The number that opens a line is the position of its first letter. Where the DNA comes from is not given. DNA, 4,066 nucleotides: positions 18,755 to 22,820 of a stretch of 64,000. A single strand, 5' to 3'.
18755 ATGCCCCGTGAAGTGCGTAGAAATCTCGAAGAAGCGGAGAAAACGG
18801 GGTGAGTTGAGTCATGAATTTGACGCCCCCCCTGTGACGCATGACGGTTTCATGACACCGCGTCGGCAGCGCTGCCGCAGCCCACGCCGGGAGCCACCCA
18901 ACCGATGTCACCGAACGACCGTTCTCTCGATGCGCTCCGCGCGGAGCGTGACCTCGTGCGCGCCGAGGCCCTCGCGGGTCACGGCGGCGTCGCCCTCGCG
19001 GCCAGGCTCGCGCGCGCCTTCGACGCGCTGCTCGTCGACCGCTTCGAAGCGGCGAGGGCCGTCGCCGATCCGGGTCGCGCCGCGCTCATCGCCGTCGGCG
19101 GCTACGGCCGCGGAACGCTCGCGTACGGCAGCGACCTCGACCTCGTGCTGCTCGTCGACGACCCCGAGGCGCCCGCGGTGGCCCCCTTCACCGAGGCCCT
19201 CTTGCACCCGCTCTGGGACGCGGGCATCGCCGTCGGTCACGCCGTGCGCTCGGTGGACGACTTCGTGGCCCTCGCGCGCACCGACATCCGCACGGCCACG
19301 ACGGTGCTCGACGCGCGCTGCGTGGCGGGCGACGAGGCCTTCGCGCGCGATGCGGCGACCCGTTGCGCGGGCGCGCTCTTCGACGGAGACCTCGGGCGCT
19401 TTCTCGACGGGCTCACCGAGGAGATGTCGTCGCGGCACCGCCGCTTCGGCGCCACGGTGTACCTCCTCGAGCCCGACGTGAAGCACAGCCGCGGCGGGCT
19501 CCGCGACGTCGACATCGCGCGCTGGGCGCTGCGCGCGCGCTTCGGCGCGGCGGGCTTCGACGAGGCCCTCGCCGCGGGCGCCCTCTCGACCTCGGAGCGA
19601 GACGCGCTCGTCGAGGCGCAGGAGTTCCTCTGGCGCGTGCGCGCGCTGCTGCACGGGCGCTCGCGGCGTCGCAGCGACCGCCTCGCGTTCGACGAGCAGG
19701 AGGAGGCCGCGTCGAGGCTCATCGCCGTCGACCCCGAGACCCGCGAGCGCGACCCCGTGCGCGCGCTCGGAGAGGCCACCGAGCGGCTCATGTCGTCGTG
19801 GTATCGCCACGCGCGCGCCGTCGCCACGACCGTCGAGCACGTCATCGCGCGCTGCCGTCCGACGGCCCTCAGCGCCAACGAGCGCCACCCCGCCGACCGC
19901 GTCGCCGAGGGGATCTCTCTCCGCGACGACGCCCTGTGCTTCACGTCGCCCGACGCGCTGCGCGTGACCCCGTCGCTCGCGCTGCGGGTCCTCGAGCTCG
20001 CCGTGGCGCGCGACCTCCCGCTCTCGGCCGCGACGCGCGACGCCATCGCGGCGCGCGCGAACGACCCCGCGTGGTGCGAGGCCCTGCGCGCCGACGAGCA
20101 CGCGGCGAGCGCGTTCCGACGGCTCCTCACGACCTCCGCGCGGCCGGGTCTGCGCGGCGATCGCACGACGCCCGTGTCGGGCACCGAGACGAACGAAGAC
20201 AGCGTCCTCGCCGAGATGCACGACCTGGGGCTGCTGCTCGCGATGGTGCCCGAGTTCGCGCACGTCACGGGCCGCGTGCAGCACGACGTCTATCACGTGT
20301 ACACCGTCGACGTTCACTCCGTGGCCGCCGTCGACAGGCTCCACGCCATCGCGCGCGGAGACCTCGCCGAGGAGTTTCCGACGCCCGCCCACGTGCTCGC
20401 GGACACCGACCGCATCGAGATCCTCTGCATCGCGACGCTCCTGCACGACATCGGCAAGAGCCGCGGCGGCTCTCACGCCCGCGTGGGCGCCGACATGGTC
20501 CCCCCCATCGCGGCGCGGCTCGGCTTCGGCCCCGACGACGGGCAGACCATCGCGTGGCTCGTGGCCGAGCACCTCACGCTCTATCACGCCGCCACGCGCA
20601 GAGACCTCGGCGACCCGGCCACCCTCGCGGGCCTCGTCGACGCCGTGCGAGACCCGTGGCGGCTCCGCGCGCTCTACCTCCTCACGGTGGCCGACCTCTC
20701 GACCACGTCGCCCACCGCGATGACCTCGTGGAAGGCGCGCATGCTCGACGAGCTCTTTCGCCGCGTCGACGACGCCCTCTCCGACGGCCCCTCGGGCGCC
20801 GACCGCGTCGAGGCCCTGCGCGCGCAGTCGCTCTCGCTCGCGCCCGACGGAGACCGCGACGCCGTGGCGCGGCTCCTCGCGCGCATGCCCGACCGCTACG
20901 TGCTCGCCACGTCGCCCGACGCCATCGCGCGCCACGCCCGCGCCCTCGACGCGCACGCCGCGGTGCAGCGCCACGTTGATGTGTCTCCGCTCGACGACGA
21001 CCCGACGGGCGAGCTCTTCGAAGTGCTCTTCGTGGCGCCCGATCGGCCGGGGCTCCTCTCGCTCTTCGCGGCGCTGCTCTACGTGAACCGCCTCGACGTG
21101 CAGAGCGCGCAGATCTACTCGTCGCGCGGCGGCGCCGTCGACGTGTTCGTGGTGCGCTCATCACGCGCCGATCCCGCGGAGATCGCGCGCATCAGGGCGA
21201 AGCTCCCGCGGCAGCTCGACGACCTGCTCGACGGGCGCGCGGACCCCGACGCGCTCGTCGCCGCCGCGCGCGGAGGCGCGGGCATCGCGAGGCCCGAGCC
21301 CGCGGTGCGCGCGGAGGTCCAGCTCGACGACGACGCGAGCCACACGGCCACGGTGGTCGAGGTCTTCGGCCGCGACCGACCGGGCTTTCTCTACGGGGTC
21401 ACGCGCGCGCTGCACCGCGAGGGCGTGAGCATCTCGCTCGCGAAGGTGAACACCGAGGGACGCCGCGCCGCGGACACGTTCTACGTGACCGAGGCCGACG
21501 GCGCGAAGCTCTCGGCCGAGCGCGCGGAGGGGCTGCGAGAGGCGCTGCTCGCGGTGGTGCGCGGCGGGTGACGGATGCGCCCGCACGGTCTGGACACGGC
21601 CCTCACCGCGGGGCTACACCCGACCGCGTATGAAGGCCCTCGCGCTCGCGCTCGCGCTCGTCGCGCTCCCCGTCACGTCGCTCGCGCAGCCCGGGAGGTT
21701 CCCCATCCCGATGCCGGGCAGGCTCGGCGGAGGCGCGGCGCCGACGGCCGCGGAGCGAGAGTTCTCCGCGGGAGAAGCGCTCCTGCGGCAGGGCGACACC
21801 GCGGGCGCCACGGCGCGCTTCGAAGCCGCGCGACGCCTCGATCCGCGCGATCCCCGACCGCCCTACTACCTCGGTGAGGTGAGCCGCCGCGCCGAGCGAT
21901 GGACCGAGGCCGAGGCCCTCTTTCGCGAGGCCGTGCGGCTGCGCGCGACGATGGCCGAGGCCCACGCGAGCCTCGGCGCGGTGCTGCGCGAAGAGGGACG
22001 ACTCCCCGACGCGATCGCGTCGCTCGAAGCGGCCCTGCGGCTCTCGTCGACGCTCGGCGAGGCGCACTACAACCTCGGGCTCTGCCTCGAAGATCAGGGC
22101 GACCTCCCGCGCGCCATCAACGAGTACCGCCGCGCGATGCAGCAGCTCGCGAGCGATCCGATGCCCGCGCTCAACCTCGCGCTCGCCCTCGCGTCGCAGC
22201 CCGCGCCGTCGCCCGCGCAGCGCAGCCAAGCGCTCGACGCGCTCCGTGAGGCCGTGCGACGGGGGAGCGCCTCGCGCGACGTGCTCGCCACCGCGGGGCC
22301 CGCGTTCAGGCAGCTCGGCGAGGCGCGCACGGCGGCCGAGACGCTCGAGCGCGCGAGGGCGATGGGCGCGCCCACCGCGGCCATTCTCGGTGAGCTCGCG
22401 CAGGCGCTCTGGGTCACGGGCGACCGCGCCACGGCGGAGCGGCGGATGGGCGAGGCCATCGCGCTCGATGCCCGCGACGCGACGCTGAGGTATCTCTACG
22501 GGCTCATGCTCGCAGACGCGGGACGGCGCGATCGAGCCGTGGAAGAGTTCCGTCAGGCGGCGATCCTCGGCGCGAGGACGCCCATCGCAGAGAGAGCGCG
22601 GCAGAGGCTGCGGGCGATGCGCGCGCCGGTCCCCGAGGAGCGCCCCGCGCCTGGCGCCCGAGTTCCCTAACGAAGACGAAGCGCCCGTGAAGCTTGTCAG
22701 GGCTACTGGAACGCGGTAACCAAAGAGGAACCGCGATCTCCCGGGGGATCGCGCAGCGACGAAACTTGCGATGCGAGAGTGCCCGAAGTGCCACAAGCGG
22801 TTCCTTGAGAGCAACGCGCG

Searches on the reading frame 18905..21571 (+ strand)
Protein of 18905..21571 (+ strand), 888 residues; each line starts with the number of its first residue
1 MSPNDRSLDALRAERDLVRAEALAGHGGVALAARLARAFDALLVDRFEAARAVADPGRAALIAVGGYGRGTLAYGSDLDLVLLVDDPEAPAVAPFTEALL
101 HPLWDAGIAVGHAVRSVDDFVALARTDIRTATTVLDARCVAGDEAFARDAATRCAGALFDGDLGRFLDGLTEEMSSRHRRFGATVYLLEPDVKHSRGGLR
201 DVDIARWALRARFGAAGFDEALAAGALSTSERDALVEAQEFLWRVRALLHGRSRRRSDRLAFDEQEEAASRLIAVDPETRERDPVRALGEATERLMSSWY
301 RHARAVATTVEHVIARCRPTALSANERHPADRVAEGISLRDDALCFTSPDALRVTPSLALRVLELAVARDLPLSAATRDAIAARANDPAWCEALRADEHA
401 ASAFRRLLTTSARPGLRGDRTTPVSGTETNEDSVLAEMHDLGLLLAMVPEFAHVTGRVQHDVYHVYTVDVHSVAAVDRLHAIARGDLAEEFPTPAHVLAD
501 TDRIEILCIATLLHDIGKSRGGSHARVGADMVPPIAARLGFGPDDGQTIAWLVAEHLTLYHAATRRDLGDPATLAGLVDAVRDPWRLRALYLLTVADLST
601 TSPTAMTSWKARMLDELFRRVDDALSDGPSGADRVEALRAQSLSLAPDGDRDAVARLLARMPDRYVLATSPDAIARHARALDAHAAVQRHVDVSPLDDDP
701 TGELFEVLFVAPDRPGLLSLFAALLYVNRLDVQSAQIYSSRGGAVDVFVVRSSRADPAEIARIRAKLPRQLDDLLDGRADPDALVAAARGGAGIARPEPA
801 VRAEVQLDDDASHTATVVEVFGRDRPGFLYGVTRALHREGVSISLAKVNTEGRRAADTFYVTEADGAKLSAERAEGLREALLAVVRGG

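Call 12: search_protein_families(library=pfam, proteins=[window:18905-21571:+], max_evalue=0.01)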
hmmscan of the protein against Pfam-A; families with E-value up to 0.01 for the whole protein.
window:18905-21571:+ (888 aa): 8 families
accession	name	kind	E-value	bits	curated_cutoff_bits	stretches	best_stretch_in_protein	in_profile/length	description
PF08335.16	GlnD_UR_UTase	-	3e-29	102.3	21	1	166-312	2-139/141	GlnD PII-uridylyltransferase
PF01842.31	ACT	-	1.3e-14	54.1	27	2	816-873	1-60/66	ACT domain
PF01966.28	HD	-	1.4e-07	32.3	22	1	487-563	20-92/116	HD domain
PF24931.1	ACT_ACR9_3rd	-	0.00023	21.6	27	1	805-871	2-69/98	ACR9-like, ACT-like domain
PF01909.29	NTP_transf_2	-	0.00081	20.2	21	1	58-87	14-43/93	Nucleotidyltransferase domain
PF13740.12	ACT_6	-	0.004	17.5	23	0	817-843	4-30/76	ACT domain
PF03445.19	DUF294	-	0.004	17.5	21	0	31-108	20-103/138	Putative nucleotidyltransferase DUF294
PF24926.1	ACT_ACR9_C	-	0.0097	16.3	27.4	0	815-849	6-40/80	ACT domain-containing protein ACR9, C-terminal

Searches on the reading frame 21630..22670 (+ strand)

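Call 12: search_protein_families(library=pfam, proteins=[window:21630-22670:+], max_evalue=0.01)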
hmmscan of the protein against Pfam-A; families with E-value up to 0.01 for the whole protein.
window:21630-22670:+ (346 aa): 18 families
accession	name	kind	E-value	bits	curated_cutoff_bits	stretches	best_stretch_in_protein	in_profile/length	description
PF13432.12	TPR_16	-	2.9e-22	79.2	32.7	4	118-176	6-64/65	Tetratricopeptide repeat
PF13414.12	TPR_11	-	3.4e-21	75.1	26.8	1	116-157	1-42/42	TPR repeat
PF07719.23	TPR_2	-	5.6e-21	73.3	27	2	144-171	2-29/34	Tetratricopeptide repeat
PF00515.34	TPR_1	-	4.3e-14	52.1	27.8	2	144-170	2-28/34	Tetratricopeptide repeat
PF13428.12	TPR_14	-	1.4e-13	50.5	23.5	0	144-184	2-42/44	Tetratricopeptide repeat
PF13424.12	TPR_12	-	4.6e-13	49.6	30.1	2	108-171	2-73/77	Tetratricopeptide repeat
PF14559.12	TPR_19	-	6.7e-12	46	25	2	51-112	1-62/68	Tetratricopeptide repeat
PF13181.12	TPR_8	-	5e-11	42.3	25.7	0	144-170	2-28/34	Tetratricopeptide repeat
PF13176.12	TPR_7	-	4.8e-09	36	27.9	0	145-177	1-32/36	Tetratricopeptide repeat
PF13431.12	TPR_17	-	9.7e-09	35.3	24.4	0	133-163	3-33/34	Tetratricopeptide repeat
PF12895.13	ANAPC3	-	2.4e-06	28.2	27.2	0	38-100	20-81/82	Anaphase-promoting complex, cyclosome, subunit 3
PF23914.1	TPR_CcmH_CycH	-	2.5e-06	27.9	42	1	228-310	62-147/158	Cytochrome c-type biogenesis protein H TPR domain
PF13174.12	TPR_6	-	5.8e-06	27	26.3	0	144-171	1-28/33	Tetratricopeptide repeat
PF20308.4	TPR-S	-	1.3e-05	26.1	27.6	0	163-243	6-79/102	Tetratricopeptide Repeats-Sensor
PF13374.12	TPR_10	-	0.0003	21.2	27.5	0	81-105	8-32/42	Tetratricopeptide repeat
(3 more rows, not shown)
